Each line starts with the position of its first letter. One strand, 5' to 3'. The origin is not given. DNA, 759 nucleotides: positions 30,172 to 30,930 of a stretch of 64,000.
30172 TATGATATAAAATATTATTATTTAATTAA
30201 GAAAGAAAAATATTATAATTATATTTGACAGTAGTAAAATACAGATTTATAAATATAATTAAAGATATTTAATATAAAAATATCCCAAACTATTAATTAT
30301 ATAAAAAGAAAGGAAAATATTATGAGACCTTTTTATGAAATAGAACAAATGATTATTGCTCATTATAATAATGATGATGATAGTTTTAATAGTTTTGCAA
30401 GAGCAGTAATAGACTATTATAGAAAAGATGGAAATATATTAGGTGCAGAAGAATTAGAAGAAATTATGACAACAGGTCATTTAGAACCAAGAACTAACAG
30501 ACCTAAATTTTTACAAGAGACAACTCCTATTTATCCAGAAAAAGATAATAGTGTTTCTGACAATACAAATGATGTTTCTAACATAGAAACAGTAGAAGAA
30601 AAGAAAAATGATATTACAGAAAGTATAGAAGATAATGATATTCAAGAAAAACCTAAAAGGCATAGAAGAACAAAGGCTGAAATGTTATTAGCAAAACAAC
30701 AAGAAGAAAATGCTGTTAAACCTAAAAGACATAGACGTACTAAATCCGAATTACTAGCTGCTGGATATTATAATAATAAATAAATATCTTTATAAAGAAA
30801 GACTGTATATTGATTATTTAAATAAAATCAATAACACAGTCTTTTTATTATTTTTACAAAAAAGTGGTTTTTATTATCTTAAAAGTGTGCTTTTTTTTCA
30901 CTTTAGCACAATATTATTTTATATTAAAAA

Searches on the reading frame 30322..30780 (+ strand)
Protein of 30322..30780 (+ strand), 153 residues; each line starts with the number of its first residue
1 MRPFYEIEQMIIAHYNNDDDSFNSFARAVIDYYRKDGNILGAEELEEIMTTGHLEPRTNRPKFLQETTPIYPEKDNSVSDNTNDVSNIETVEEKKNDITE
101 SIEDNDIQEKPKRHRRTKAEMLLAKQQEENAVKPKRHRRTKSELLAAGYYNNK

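Call 48: search_protein_families(library=ncbifam, max_evalue=0.01, proteins=[window:30322-30780:+])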
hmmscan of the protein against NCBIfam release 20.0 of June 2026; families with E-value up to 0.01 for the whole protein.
window:30322-30780:+ (153 aa): 0 families

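Call 76: search_protein_families(library=phrogs, max_evalue=0.001, proteins=[window:30322-30780:+])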
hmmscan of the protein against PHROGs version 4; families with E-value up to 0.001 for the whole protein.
window:30322-30780:+ (153 aa): 1 family
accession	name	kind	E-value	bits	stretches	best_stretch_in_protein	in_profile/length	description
phrog_3757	-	unknown function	0.00054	20.5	1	6-103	6-97/367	-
